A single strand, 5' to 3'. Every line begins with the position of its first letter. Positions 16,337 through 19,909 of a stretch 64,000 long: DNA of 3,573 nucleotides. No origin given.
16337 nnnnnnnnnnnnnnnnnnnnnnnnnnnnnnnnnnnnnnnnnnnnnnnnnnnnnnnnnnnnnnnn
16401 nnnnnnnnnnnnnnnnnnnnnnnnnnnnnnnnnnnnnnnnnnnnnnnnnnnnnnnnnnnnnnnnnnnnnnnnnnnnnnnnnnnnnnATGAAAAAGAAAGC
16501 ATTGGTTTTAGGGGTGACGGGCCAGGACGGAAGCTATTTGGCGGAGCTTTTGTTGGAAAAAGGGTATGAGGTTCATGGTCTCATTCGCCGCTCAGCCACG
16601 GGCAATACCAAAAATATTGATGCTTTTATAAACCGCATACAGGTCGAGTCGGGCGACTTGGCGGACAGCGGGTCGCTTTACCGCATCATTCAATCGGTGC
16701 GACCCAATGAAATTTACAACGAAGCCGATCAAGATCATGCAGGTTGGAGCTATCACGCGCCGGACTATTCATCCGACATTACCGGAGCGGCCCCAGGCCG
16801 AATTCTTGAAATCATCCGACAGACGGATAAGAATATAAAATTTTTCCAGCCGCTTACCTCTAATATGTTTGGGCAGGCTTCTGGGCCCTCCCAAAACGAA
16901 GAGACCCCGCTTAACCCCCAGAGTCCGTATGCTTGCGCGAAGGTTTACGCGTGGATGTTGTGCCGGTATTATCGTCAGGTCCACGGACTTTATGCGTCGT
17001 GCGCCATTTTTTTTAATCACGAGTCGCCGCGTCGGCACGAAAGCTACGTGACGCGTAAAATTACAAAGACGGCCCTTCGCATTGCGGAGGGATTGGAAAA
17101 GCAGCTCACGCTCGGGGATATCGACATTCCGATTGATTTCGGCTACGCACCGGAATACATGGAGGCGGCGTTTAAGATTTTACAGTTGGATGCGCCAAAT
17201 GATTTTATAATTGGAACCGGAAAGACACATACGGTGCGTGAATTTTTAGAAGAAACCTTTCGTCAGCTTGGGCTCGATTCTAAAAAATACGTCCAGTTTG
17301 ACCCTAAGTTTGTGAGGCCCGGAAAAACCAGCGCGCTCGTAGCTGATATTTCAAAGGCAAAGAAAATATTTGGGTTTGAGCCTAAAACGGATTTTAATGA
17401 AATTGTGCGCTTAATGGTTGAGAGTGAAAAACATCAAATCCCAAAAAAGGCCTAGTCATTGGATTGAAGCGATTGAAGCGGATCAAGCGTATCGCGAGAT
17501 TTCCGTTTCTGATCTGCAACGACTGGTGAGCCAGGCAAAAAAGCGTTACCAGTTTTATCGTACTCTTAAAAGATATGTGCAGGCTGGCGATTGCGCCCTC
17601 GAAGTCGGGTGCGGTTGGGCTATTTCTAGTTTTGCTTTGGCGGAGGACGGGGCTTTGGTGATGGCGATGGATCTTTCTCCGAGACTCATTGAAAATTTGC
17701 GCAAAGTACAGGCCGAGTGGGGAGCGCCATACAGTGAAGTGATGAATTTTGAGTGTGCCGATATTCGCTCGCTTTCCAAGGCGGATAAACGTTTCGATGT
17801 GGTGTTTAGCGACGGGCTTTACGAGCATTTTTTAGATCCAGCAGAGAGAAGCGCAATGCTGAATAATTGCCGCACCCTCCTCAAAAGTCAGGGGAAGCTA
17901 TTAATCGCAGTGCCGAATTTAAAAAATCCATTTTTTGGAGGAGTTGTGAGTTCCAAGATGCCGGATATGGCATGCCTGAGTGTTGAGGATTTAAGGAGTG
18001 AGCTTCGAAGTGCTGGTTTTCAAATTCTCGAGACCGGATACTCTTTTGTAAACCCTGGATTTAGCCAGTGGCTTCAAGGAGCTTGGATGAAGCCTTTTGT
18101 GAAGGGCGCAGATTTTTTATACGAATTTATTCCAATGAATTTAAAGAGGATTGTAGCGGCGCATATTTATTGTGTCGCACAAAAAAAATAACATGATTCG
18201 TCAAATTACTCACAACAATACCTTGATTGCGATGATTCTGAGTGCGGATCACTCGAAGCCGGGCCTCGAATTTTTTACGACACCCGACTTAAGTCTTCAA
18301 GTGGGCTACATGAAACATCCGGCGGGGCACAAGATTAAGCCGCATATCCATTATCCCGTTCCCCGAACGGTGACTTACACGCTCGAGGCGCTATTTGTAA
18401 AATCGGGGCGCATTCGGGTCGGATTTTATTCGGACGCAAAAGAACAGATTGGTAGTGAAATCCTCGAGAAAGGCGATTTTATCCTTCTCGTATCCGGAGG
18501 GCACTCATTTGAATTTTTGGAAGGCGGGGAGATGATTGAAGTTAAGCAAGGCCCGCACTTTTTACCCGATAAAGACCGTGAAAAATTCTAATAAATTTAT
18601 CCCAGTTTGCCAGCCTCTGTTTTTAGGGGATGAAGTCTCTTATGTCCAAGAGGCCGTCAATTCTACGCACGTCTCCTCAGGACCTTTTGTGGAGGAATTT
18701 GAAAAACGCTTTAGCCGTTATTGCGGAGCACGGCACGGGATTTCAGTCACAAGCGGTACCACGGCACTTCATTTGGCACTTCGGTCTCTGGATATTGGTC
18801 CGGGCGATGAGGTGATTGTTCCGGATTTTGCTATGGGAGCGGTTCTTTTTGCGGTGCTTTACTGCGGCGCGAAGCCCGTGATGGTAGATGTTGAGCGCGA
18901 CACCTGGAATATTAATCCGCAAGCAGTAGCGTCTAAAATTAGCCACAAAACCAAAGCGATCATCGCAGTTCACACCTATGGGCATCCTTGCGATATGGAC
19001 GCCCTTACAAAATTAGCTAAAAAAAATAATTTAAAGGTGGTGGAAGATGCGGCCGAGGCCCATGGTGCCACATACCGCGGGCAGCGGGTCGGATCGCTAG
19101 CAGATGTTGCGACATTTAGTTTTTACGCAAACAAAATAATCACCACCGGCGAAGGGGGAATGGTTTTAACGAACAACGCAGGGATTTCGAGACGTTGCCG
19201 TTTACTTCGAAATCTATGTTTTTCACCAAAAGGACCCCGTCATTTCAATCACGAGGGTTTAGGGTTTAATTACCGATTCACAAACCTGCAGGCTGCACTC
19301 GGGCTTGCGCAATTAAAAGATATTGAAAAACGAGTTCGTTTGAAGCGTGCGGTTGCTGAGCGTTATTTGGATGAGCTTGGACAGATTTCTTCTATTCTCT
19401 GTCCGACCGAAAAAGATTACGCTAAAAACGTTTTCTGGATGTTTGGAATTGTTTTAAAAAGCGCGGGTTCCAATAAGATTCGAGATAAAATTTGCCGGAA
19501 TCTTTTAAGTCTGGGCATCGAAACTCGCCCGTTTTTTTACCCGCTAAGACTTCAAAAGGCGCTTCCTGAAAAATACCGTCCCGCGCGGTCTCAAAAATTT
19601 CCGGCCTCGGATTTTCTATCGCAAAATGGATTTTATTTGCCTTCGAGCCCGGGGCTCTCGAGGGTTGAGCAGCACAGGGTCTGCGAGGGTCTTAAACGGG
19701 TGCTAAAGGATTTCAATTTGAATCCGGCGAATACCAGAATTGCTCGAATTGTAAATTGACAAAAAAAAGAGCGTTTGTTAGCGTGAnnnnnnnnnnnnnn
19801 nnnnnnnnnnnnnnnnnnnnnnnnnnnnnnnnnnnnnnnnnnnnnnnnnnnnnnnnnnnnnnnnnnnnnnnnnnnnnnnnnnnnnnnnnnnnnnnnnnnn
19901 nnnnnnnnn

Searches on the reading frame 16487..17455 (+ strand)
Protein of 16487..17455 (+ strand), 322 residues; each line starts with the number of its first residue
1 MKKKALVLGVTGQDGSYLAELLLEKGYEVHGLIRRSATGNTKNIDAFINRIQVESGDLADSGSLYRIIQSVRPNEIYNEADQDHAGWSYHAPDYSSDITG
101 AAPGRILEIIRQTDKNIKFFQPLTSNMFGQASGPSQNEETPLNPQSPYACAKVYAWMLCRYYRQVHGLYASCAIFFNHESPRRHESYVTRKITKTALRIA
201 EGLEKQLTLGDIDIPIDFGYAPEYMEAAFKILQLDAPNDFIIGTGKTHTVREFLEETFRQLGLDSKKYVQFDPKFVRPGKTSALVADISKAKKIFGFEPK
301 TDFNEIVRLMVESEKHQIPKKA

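Call 10: search_protein_families(library=pfam, proteins=[window:16487-17455:+], max_evalue=0.001)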
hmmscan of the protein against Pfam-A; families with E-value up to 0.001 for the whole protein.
window:16487-17455:+ (322 aa): 4 families
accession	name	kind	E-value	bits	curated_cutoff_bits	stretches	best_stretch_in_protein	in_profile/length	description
PF16363.11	GDP_Man_Dehyd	-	6.6e-95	318.8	27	1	6-310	1-332/332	GDP-mannose 4,6 dehydratase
PF01370.27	Epimerase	-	1.1e-46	159.7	20.9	1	5-243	1-240/240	NAD dependent epimerase/dehydratase family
PF05368.20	NmrA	-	3e-05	24.2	27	1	1-71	1-70/298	NmrA-like family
PF04321.23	RmlD_sub_bind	-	0.00018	21.2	27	1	4-153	2-130/287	RmlD substrate binding domain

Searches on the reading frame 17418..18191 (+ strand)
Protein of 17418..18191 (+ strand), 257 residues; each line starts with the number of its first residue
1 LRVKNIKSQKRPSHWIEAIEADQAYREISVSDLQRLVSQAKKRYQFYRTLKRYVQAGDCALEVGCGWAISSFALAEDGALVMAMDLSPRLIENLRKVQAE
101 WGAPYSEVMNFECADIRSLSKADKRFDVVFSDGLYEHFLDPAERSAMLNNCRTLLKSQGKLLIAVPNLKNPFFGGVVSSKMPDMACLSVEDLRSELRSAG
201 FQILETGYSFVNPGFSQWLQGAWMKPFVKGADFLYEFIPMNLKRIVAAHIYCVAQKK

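Call 10: search_protein_families(library=pfam, proteins=[window:17418-18191:+], max_evalue=0.001)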
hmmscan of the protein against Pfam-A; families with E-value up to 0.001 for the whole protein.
window:17418-18191:+ (257 aa): 7 families
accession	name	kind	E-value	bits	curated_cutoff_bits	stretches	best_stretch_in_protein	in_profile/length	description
PF13649.12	Methyltransf_25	-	4.2e-16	59.8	27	1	61-159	2-97/97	Methyltransferase domain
PF08241.18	Methyltransf_11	-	8e-16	58.9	21.2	1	61-163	1-95/95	Methyltransferase domain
PF13847.12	Methyltransf_31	-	1e-11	45.2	27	1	60-198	7-143/145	Methyltransferase domain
PF08242.18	Methyltransf_12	-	1.1e-11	45.8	30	1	61-161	1-98/98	Methyltransferase domain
PF13489.12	Methyltransf_23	-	4e-09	36.8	27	1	50-204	13-162/164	Methyltransferase domain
PF02353.26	CMAS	-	7.3e-08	32.5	27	1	39-163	47-164/273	Mycolic acid cyclopropane synthetase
PF05401.17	NodS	-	0.00082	19.7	24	0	26-164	11-145/201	Nodulation protein S (NodS)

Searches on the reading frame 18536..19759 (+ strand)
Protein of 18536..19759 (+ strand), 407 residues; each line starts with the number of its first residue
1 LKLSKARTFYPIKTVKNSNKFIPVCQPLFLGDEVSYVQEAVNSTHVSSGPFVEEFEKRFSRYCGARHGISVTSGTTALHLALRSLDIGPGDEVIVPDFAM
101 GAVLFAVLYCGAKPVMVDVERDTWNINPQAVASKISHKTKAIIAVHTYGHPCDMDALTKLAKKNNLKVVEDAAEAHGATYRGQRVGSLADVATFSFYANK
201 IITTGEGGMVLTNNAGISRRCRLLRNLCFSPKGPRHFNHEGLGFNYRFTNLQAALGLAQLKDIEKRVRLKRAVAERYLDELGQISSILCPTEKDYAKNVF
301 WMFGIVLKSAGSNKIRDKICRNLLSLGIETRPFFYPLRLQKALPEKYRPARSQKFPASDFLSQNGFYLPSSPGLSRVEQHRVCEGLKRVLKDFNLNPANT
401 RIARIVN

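Call 10: search_protein_families(library=pfam, proteins=[window:18536-19759:+], max_evalue=0.001)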
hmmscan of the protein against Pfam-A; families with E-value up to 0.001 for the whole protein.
window:18536-19759:+ (407 aa): 4 families
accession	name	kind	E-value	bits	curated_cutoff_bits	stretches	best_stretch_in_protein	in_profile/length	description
PF01041.23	DegT_DnrJ_EryC1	-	1.7e-114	383.2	19.8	1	32-386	6-359/360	DegT/DnrJ/EryC1/StrS aminotransferase family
PF00266.25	Aminotran_5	-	2.6e-06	27.1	21.5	1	37-176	30-180/371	Aminotransferase class-V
PF01212.27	Beta_elim_lyase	-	2.7e-06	27.4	27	1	50-226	32-225/288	Beta-eliminating lyase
PF01053.26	Cys_Met_Meta_PP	-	1.7e-05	24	27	1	49-195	51-195/381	Cys/Met metabolism PLP-dependent enzyme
